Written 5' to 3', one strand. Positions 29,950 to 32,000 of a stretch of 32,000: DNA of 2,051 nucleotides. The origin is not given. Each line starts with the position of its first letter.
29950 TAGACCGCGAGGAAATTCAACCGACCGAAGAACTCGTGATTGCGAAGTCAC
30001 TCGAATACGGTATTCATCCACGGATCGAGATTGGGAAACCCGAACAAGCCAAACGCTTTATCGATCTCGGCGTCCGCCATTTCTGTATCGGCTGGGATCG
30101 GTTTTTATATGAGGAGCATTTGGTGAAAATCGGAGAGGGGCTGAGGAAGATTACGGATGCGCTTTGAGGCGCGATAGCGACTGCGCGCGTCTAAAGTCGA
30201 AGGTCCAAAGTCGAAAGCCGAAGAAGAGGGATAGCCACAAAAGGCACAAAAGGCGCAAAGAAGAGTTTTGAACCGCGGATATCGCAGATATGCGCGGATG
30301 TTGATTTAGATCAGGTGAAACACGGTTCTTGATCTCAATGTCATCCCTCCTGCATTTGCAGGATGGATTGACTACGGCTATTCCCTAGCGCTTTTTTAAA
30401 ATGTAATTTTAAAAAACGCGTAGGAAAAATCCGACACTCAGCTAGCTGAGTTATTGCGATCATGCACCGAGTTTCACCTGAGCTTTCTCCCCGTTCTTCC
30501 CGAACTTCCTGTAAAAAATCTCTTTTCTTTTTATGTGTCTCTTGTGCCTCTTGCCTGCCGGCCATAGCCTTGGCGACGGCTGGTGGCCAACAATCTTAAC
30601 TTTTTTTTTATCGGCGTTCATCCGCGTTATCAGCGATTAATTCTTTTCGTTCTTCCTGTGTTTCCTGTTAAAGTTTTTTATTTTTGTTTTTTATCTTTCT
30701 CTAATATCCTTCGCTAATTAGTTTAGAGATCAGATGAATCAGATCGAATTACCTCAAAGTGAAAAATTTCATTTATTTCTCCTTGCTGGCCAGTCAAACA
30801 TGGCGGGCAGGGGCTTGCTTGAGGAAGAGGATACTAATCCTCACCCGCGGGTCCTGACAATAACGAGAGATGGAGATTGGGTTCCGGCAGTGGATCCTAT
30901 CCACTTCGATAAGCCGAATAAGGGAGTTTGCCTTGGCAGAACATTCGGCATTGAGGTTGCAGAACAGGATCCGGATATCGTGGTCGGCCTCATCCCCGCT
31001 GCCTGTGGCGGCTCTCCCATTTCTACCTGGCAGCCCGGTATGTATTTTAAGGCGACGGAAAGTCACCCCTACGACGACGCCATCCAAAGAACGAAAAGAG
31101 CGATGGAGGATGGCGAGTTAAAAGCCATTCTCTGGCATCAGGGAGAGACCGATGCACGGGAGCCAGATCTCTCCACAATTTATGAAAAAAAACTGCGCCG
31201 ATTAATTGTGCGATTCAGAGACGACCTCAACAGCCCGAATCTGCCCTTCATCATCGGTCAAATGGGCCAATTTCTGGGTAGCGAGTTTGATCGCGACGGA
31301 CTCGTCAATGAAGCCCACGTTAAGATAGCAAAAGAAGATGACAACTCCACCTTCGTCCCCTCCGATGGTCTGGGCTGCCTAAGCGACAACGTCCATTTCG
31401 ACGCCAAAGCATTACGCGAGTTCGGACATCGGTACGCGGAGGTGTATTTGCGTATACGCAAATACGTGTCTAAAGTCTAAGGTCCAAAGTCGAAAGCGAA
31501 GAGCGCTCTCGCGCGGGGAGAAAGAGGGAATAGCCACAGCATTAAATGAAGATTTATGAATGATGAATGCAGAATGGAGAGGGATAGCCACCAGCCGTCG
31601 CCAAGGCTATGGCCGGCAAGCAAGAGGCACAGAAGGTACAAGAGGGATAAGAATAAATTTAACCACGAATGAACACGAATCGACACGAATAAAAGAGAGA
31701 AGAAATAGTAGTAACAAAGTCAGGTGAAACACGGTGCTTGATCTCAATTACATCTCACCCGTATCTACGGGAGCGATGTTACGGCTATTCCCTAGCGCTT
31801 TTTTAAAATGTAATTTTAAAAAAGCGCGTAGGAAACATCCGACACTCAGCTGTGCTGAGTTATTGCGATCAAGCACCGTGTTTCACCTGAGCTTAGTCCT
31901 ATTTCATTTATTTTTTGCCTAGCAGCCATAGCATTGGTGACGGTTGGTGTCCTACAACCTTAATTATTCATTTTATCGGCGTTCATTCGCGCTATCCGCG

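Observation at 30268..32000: Two copies of a 169-bp multi-hairpin palindromic element bracket the esterase gene, with one hairpin swapped but its structure kept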

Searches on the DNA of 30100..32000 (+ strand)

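Call 5: search_rna_families(source=window, start=30100, end=32000, threshold=evalue, max_evalue=10, show_alignments=3)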
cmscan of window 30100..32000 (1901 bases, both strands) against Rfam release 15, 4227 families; matches with E-value up to 10: 7.
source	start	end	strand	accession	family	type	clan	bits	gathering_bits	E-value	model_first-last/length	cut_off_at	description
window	31764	31832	+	RF00161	nos_TCE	Cis-reg;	-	18.7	60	2.2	1-64/64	no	Nanos 3' UTR translation control element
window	30338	30374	-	RF03835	mir-955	Gene; miRNA;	-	17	50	3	1-81/81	no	mir-955 microRNA precursor family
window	30793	30817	+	RF01082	SBWMV1_UPD-PKh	Cis-reg;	-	16.9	32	6.7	1-25/25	no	Pseudoknot of upstream pseudoknot domain (UPD) of the 3'UTR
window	30711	30762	-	RF00153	SNORD62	Gene; snRNA; snoRNA; CD-box;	CL00068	16.8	39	8.6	1-86/86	no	Small nucleolar RNA SNORD62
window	31788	31834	-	RF00705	mir-202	Gene; miRNA;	-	16.6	51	2.3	11-66/76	no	mir-202 microRNA precursor family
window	31762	31833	+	RF01477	rli43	Gene; sRNA;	-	12.5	100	5.3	1-255/255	no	Listeria sRNA rli43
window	31225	31258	-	RF01126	sR41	Gene; snRNA; snoRNA; CD-box;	-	12.5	54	6.9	1-53/53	no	Small nucleolar RNA sR41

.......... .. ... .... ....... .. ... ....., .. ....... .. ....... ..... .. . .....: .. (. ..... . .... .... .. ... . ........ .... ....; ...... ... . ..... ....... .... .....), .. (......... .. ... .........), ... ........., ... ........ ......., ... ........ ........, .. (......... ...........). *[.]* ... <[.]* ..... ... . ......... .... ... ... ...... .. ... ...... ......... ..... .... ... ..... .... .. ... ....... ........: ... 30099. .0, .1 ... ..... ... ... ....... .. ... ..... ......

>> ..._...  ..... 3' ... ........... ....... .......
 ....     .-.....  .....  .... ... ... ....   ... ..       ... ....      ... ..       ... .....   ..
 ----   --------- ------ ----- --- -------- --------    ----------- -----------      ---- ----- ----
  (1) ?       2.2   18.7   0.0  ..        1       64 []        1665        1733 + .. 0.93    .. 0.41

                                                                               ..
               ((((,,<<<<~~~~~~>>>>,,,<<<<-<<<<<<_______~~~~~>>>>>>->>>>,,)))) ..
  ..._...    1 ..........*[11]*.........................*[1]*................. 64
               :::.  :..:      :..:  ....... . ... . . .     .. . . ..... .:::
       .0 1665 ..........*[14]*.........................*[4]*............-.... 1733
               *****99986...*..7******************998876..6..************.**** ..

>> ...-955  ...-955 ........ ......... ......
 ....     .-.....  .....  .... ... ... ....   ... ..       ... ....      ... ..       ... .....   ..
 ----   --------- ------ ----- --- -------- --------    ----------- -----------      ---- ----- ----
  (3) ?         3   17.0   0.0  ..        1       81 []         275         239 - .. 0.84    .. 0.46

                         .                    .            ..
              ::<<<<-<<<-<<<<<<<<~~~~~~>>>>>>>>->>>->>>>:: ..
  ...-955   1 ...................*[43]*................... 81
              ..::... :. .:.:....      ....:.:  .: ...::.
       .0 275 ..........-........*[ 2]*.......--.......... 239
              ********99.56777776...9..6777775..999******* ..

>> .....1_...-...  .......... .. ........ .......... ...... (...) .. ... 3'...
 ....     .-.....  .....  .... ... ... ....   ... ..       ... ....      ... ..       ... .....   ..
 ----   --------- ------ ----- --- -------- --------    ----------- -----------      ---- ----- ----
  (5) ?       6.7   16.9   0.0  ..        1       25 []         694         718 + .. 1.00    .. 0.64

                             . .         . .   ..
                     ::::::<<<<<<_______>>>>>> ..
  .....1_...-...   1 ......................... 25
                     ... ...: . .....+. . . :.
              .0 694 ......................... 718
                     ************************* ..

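Call 42: build_rna_model(alignment_id=A4, structure=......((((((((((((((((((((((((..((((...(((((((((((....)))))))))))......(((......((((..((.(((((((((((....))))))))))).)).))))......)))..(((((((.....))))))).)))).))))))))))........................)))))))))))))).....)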
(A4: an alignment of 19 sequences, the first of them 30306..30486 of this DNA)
Model R1 built from alignment A4 (19 sequences, 212 columns); structure: as given.
model positions 182; base pairs 66; branch points 2; effective number of sequences 1.28; information 0.59 bits per position. Calibrated on 0.2 Mb of random sequence (short: E-values are rough).
structure used (alignment columns):
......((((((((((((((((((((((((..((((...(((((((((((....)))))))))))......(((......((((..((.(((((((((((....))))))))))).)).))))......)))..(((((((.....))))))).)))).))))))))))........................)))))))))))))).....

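Call 43: search_with_rna_model(model_id=R1, sources=[window, L001, L002, L003, L004, L005, L008, L009], max_evalue=1)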
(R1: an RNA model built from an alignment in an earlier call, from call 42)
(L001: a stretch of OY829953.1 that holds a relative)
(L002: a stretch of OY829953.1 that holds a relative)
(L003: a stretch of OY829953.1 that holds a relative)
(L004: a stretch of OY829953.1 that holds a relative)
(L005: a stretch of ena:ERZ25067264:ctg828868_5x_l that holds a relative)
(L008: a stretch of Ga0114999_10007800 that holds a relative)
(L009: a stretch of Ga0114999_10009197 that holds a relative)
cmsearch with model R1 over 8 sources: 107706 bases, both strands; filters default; matches with E-value up to 1: 45.
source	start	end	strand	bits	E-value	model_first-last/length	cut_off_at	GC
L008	5483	5665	-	197.3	5.7e-52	1-182/182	no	0.44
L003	5147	5328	+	194.2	4.1e-51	1-182/182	no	0.43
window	31715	31895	+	189.3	8.6e-50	1-182/182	no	0.44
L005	10982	11162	+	189.3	8.6e-50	1-182/182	no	0.44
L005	14501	14683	+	187.4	2.9e-49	1-182/182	no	0.45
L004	1324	1506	-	186.5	5.2e-49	1-182/182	no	0.46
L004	2664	2845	+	186.3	5.9e-49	1-182/182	no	0.42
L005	13069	13252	+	185.7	8.3e-49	1-182/182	no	0.45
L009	999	1179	+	185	1.3e-48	1-182/182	no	0.4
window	30306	30486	+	183.1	4.5e-48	1-182/182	no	0.42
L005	9573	9753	+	183.1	4.5e-48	1-182/182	no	0.42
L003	3876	4056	+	182.7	5.5e-48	1-182/182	no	0.4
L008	7635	7817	+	181.7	1.1e-47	1-182/182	no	0.43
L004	133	316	+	178.8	6.7e-47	1-182/182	no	0.43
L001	2296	2480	-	174.1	1.2e-45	1-182/182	no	0.48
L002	7000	7182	+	173.5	1.9e-45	1-182/182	no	0.46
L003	7190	7395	+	165.5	2.9e-43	1-182/182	no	0.46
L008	8927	9111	-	165.3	3.2e-43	1-182/182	no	0.43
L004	7576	7752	+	162.7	1.7e-42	1-182/182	no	0.42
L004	5568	5740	-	155.1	2e-40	1-182/182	no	0.44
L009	5020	5188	-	136.2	3e-35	1-182/182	no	0.44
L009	5020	5188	+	125.2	3.2e-32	1-182/182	no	0.44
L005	10982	11162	-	117.8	3.3e-30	1-182/182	no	0.44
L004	1324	1506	+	117.7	3.6e-30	1-182/182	no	0.46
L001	2296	2480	+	116.4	7.9e-30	1-182/182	no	0.48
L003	5147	5328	-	115.2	1.7e-29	1-182/182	no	0.43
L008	7635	7817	-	113.8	4.1e-29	1-182/182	no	0.43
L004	133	316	-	111.9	1.3e-28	1-182/182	no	0.43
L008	5483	5665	+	111.7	1.5e-28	1-182/182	no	0.44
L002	7000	7182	-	111.7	1.6e-28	1-182/182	no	0.46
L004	2664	2845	-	109.9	4.9e-28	1-182/182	no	0.42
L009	999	1179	-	108.2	1.4e-27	1-182/182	no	0.4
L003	3876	4056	-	105.2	9.2e-27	1-182/182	no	0.4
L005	13069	13252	-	104.8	1.2e-26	1-182/182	no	0.45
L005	14501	14683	-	103.9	2.1e-26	1-182/182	no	0.45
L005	9573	9753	-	103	3.7e-26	1-182/182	no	0.42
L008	8927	9111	+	101.1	1.3e-25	1-182/182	no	0.43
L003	7190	7368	-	94.5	8e-24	1-182/182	no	0.45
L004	7576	7752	-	89.3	2.1e-22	1-182/182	no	0.42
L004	5568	5747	+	84.1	5.6e-21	1-182/182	no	0.43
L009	1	109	+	22.6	0.00038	89-182/182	5'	0.45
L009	1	109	-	16.6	0.017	1-143/182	3'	0.45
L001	6871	6918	-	14.9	0.05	1-182/182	no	0.44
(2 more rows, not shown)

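Call 61: search_with_rna_model(model_id=R1, sources=[L014, L015, L016, L017, L018, L019, L020], max_evalue=0.01)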
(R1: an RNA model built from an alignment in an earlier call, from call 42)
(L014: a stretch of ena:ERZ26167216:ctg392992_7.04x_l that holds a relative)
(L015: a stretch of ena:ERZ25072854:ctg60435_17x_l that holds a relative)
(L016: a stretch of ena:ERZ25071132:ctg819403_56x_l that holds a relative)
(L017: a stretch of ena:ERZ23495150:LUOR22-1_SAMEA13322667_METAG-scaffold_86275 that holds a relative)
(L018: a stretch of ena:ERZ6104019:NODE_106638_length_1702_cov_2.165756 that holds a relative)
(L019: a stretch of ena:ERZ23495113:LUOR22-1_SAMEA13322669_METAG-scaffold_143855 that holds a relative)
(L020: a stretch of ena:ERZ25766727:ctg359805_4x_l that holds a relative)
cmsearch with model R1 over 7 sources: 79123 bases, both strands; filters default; matches with E-value up to 0.01: 34.
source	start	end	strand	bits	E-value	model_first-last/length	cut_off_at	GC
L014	2225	2405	-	196.5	6.7e-52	1-182/182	no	0.43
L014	10951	11131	-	190.4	3.2e-50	1-182/182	no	0.43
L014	7865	8046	-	189.5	5.7e-50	1-182/182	no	0.44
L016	11068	11247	-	189.4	5.9e-50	1-182/182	no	0.42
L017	1561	1740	-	189.4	5.9e-50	1-182/182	no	0.42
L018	1184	1363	-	189.4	5.9e-50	1-182/182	no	0.42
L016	9463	9644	+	186.2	4.4e-49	1-182/182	no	0.42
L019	23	204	+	186.2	4.4e-49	1-182/182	no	0.42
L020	9651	9831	-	185.2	8.5e-49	1-182/182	no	0.44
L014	6292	6473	+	180.6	1.5e-47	1-182/182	no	0.43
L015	14681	14862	+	179.7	2.7e-47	1-182/182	no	0.41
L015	6343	6534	-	178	7.7e-47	1-182/182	no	0.44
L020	6666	6847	-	161.4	2.9e-42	1-182/182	no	0.45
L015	6343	6534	+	141.6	7.2e-37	1-182/182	no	0.44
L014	2225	2405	+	122.6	1.2e-31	1-182/182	no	0.43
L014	10951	11131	+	120.3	5e-31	1-182/182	no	0.43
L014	7865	8046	+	118.4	1.6e-30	1-182/182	no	0.44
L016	11068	11247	+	115.3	1.2e-29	1-182/182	no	0.42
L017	1561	1740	+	115.3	1.2e-29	1-182/182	no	0.42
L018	1184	1363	+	115.3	1.2e-29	1-182/182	no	0.42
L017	1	137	+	114.4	2.1e-29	46-182/182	5'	0.44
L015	14681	14862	-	111.4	1.3e-28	1-182/182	no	0.41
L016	9463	9644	-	110.4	2.6e-28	1-182/182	no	0.42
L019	23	204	-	110.4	2.6e-28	1-182/182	no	0.42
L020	9651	9831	+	108.4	9.3e-28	1-182/182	no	0.44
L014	6292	6473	-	104.9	8.2e-27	1-182/182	no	0.43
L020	6666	6847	+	104.9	8.5e-27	1-182/182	no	0.45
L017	1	137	-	50.3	7.5e-12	1-154/182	3'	0.44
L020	16677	16837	+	38.7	1.1e-08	1-182/182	no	0.55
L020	16677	16837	-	28.6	6.3e-06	1-182/182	no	0.55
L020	14009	14179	-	24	0.00012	1-182/182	no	0.53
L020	14009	14177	+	22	0.00041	1-182/182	no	0.53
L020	17245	17281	-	21.5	0.00056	1-182/182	no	0.46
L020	17245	17281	+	20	0.0014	1-182/182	no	0.46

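Call 71: search_dna_similar(query=window:31715-31895:+, collection=plasmids, mode=distant, max_evalue=0.001, max_rows=15)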
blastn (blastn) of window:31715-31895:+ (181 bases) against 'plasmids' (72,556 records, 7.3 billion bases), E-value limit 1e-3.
No match.

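Call 72: search_dna_similar(query=window:31715-31895:+, collection=phages, mode=distant, max_evalue=0.001, max_rows=10)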
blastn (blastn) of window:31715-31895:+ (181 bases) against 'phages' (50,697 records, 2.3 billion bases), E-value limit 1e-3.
No match.
